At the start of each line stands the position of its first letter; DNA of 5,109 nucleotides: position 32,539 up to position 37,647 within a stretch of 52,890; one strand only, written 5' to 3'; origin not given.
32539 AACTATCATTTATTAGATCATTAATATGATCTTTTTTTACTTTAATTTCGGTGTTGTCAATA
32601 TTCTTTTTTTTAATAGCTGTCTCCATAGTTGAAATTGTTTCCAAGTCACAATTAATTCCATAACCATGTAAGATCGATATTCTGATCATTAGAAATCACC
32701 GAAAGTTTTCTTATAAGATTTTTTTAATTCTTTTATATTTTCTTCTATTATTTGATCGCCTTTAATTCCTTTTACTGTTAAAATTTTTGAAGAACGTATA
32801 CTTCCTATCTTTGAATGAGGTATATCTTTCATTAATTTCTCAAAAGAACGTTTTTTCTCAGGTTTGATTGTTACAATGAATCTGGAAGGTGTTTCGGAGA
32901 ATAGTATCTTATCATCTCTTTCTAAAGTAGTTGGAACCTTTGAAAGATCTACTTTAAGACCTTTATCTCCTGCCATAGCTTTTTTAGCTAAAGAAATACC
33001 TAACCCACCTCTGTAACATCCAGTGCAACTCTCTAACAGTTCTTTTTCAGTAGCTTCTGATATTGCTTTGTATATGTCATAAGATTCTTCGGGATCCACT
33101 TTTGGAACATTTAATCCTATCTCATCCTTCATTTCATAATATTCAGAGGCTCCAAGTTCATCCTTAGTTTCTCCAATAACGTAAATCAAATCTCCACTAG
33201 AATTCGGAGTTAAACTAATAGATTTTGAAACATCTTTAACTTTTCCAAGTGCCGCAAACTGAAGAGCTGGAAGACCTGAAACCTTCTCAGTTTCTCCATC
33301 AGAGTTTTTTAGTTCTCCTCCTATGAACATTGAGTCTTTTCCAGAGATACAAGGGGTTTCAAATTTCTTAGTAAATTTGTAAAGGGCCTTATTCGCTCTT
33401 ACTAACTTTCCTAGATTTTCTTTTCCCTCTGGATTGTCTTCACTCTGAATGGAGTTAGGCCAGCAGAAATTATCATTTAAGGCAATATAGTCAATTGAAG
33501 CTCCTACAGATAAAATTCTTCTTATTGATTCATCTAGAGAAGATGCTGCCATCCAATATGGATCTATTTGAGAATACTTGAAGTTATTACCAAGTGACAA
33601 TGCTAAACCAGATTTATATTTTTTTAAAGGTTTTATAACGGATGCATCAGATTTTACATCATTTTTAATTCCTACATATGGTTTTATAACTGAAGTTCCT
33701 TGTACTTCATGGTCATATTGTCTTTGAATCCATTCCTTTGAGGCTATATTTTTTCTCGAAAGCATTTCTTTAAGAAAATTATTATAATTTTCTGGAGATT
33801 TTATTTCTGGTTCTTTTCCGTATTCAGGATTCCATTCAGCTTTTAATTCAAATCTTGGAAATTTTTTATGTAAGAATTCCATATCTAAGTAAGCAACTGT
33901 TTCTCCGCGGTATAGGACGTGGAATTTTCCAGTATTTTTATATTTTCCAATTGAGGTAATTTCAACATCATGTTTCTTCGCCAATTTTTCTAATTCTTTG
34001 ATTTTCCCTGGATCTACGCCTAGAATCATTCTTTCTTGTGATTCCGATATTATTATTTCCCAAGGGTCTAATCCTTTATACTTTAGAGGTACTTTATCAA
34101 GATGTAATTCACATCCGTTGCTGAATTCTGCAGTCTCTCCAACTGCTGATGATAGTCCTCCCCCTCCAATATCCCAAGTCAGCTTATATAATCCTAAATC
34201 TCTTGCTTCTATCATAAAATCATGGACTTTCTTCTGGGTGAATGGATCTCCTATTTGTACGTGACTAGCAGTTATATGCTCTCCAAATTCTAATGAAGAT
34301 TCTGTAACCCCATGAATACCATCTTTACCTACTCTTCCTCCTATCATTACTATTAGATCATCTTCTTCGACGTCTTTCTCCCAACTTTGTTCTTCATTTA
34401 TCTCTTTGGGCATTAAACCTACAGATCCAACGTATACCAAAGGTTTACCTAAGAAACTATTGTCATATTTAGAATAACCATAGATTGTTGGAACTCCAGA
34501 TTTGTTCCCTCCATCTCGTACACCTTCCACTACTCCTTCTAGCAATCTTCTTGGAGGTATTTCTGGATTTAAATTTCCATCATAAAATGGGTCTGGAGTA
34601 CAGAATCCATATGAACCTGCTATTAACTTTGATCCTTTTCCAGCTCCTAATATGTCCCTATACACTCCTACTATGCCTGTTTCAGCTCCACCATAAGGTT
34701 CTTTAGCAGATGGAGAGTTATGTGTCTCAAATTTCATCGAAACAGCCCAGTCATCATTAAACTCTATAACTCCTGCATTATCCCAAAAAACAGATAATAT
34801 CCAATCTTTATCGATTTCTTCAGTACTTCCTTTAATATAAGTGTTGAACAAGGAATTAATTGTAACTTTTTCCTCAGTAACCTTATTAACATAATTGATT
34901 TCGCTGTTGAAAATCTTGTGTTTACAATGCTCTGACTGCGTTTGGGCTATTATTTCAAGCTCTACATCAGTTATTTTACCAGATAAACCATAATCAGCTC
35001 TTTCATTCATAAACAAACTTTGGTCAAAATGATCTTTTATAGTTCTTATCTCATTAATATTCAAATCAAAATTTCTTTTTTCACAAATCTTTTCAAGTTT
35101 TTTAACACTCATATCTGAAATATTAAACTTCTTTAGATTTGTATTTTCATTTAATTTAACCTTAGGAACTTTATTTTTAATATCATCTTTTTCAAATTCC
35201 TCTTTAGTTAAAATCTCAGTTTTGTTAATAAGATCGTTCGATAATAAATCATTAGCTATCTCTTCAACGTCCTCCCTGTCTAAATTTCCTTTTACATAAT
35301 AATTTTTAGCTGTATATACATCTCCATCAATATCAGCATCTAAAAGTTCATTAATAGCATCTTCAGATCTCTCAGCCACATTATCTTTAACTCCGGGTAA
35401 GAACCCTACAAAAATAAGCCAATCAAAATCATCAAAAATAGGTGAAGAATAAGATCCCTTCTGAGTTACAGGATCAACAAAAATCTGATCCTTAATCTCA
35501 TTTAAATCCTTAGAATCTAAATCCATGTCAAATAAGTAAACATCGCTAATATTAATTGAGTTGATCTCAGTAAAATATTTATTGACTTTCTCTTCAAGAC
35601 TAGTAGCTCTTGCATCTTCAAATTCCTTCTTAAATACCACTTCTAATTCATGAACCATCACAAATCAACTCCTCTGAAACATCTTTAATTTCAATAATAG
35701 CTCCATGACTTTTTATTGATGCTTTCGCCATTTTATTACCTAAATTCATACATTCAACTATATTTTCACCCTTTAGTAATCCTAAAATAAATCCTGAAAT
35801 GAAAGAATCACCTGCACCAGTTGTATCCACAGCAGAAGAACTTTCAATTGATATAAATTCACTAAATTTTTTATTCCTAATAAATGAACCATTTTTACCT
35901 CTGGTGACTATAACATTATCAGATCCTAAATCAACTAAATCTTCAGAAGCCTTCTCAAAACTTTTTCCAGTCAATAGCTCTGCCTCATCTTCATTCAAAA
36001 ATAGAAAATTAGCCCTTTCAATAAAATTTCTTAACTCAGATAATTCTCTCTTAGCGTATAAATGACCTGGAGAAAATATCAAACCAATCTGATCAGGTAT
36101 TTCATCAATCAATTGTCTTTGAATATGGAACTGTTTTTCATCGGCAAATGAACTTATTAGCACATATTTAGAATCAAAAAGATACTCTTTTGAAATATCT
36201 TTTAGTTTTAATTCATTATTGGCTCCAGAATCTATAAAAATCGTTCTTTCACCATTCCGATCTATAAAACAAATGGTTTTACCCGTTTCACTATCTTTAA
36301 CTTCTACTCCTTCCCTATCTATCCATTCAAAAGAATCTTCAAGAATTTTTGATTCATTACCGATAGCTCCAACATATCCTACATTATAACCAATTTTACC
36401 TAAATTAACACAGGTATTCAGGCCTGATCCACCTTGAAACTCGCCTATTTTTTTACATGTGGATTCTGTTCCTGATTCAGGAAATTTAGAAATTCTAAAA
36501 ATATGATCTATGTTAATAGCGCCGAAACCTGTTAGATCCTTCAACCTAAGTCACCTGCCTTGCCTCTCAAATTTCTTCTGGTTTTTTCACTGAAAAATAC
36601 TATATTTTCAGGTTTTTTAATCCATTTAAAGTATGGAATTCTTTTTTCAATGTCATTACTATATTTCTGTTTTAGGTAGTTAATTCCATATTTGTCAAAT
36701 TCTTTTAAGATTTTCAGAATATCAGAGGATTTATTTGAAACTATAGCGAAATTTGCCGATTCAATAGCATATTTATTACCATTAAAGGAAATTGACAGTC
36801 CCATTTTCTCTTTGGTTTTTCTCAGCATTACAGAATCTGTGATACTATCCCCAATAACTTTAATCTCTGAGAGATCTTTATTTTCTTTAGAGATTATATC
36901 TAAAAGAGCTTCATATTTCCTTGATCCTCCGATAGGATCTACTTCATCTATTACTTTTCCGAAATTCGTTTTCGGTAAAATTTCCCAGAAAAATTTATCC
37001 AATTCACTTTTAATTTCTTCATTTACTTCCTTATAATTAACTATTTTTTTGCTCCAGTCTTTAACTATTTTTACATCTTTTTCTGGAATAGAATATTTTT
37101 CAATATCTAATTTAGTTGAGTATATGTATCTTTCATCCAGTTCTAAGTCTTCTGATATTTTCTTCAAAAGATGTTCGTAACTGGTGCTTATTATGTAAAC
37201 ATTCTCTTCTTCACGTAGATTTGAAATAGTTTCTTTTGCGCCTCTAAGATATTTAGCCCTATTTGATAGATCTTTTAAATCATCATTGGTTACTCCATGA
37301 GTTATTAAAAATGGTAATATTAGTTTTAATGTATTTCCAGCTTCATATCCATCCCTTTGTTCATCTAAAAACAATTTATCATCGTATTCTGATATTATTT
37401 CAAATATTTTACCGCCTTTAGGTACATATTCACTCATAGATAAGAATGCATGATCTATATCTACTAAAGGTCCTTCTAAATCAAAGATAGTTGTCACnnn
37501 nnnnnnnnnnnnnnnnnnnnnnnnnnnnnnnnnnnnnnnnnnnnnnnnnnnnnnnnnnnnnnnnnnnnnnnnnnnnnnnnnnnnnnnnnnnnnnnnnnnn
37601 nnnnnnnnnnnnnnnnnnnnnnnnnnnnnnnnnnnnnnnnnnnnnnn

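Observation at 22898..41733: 18.8-kb, 15-gene purine operon that ends in a formate dehydrogenase module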

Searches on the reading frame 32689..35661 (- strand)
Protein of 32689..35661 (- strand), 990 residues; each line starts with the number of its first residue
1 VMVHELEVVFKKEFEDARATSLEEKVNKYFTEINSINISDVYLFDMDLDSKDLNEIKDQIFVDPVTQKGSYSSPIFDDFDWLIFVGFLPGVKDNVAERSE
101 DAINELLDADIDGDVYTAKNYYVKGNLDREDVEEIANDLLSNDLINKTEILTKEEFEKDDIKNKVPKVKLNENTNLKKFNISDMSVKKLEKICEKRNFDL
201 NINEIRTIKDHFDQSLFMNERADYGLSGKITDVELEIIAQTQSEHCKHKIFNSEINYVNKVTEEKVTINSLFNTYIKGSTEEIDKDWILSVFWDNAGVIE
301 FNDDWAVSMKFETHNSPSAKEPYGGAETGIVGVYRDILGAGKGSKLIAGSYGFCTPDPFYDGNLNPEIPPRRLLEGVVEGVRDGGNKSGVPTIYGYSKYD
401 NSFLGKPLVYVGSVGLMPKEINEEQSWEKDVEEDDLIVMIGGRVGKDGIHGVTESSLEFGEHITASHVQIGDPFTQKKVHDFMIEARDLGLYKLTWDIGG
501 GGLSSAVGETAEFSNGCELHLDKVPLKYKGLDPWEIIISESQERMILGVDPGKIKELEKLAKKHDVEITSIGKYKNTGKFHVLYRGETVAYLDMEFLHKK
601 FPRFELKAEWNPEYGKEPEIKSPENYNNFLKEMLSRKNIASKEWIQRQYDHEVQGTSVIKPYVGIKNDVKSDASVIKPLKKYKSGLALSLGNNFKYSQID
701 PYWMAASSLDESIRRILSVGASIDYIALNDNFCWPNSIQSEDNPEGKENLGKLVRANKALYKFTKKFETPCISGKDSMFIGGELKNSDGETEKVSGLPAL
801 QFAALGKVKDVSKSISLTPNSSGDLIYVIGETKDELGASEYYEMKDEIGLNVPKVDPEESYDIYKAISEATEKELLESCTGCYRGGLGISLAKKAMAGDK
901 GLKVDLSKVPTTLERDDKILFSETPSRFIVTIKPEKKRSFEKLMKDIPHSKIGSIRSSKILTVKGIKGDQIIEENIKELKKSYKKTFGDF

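Call 3: search_protein_families(library=pfam, proteins=[window:32689-35661:-])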
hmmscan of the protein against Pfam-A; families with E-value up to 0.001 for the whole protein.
window:32689-35661:- (990 aa): 4 families
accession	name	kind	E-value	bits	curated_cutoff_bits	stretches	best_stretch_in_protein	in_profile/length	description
PF02769.27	AIRS_C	-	3.8e-35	121.8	23.1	2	433-582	2-153/156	AIR synthase related protein, C-terminal domain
PF00586.29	AIRS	-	5.5e-19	69.1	24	1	294-417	2-112/112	AIR synthase related protein, N-terminal domain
PF18072.6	FGAR-AT_linker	-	4.1e-11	43.6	26.6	1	189-249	1-50/50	Formylglycinamide ribonucleotide amidotransferase linker domain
PF02700.19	PurS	-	0.00077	20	22.2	0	6-68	4-72/77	Phosphoribosylformylglycinamidine (FGAM) synthase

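Call 5: search_protein_families(library=ncbifam, proteins=[window:32689-35661:-])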
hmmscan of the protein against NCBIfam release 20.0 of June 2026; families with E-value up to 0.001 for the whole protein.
window:32689-35661:- (990 aa): 9 families
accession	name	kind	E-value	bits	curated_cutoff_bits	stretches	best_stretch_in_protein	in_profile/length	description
TIGR01736.1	FGAM_synth_II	equivalog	2.9e-157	525.1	525.75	1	231-987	18-714/718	phosphoribosylformylglycinamidine synthase subunit PurL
NF002290.1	PRK01213.1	equivalog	1.8e-146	489.3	648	1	229-987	16-719/723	phosphoribosylformylglycinamidine synthase subunit PurL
NF003672.0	PRK05297.1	equivalog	1.4e-77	261.4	783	1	172-986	152-985/1290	phosphoribosylformylglycinamidine synthase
TIGR01857.1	FGAM-synthase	equivalog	2e-67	227.7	1057.05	2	300-845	307-838/1239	phosphoribosylformylglycinamidine synthase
TIGR01735.1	FGAM_synt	equivalog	1.8e-61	207.9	1123.05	1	15-984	9-999/1307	phosphoribosylformylglycinamidine synthase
NF010690.0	PRK14090.1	equivalog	1.2e-59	202.2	1047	1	293-724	49-436/601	phosphoribosylformylglycinamidine synthase subunit PurL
TIGR03267.1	methan_mark_2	hypoth_equivalog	6.2e-09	35.4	365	1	376-594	113-315/323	methanogenesis marker 2 protein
NF005019.0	PRK06423.1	equivalog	1.4e-08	34.8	122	1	4-67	3-66/74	phosphoribosylformylglycinamidine synthase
TIGR01739.1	tegu_FGAM_synt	hypoth_equivalog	5.3e-06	24.6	716.1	1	824-980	720-876/1206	herpesvirus tegument protein/v-FGAM-synthase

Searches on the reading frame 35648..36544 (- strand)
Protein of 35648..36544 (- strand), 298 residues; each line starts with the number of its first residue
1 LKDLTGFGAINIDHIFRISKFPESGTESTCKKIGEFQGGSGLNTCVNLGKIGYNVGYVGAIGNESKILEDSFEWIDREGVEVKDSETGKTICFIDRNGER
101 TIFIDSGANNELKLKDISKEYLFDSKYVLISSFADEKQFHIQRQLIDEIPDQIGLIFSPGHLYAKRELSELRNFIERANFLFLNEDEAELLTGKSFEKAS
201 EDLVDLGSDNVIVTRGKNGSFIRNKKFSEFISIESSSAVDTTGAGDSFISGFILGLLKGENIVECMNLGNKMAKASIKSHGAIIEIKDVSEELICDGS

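Call 3: search_protein_families(library=pfam, proteins=[window:35648-36544:-])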
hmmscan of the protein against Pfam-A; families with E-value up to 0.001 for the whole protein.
window:35648-36544:- (298 aa): 2 families
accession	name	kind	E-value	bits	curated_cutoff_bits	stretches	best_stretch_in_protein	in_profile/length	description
PF00294.29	PfkB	-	8.6e-47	160.4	25.8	1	2-284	2-297/302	pfkB family carbohydrate kinase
PF08543.17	Phos_pyr_kin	-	0.00019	21.3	27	1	161-279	102-234/246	Phosphomethylpyrimidine kinase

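Call 5: search_protein_families(library=ncbifam, proteins=[window:35648-36544:-])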
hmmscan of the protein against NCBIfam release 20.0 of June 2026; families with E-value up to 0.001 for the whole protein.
window:35648-36544:- (298 aa): 24 families
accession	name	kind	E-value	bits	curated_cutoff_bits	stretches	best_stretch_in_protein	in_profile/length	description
TIGR02152.1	D_ribokin_bact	equivalog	1.8e-42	145.7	299.65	1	7-284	4-288/298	ribokinase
NF008353.0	PRK11142.1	equivalog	9.8e-31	107.4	341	1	2-285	3-292/307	ribokinase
NF041134.1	R1P_kin_Thcocales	equivalog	2.4e-29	102.7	500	1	3-286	2-272/291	ADP-dependent ribose-1-phosphate kinase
NF041164.1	NucKinThplmales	equivalog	2.5e-26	92.6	450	1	1-280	1-275/295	nucleoside kinase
NF053626.1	RibKinHalex1628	equivalog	3.3e-25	89.2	330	1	6-282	6-278/293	ATP-dependent ribose-1-phosphate kinase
NF007321.0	PRK09813.1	equivalog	3.3e-20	72.7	247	1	35-282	21-260/261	fructoselysine 6-kinase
TIGR04382.1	myo_inos_iolC_N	equivalog_domain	1.5e-19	70.4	300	2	171-282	182-295/309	5-dehydro-2-deoxygluconokinase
TIGR03168.1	1-PFK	subfamily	7.8e-19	67.7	216.4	1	187-290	186-296/305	hexose kinase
TIGR03828.1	pfkB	equivalog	3.2e-17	62.5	292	1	187-290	186-296/305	1-phosphofructokinase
NF006957.1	PRK09434.1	equivalog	7.2e-16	58.5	450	1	37-276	26-280/302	fructokinase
NF052444.1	DhDoxglucKinKdgK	equivalog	9.6e-16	58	400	1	178-287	189-300/303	2-dehydro-3-deoxygluconokinase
TIGR02198.1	rfaE_dom_I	equivalog_domain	2.6e-12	46.5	345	1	36-282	46-302/315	D-glycero-beta-D-manno-heptose-7-phosphate kinase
NF040938.1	KDG_KDGal_kin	equivalog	5.4e-12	45.4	400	1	170-273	175-280/305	bifunctional 2-dehydro-3-deoxygluconokinase/2-dehydro-3-deoxygalactonokinase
NF049991.1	TagKinase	equivalog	2.3e-08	33.2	420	1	33-281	36-300/321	tagatose kinase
NF007068.0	PRK09513.1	equivalog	2.5e-08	33.5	432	1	197-275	206-284/312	1-phosphofructokinase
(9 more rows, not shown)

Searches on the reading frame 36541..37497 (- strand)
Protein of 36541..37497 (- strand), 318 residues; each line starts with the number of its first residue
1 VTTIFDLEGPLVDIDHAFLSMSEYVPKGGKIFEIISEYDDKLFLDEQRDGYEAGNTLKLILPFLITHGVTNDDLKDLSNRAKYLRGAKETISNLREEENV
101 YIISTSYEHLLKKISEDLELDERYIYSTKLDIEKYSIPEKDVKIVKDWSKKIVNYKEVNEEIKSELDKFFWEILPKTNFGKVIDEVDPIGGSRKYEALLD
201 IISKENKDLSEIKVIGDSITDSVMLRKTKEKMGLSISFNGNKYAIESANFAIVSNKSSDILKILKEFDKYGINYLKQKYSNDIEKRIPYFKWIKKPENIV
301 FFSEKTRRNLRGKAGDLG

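Call 3: search_protein_families(library=pfam, proteins=[window:36541-37497:-])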
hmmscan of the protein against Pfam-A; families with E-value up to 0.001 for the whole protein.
window:36541-37497:- (318 aa): 2 families
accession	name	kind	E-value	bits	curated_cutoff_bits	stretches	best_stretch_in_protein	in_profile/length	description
PF08282.18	Hydrolase_3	-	0.00011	22.5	20.9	1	92-263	89-254/255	haloacid dehalogenase-like hydrolase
PF00702.32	Hydrolase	-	0.00016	22.6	26.4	0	4-141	5-158/191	haloacid dehalogenase-like hydrolase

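Call 5: search_protein_families(library=ncbifam, proteins=[window:36541-37497:-])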
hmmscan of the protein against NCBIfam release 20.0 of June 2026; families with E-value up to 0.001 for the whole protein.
window:36541-37497:- (318 aa): 4 families
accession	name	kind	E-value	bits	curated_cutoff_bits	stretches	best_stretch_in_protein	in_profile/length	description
TIGR00338.1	serB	equivalog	3.6e-10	39.8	144.15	2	187-264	146-219/219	phosphoserine phosphatase SerB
NF010109.0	PRK13582.1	equivalog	3.1e-06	27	133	1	57-127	43-113/205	bifunctional phosphoserine phosphatase/homoserine phosphotransferase ThrH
TIGR01488.1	HAD-SF-IB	subfamily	8e-06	25.9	45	1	4-135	3-125/177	HAD-IB family phosphatase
TIGR00099.1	Cof-subfamily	subfamily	0.00077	19.1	137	0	89-263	87-255/256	Cof-type HAD-IIB family hydrolase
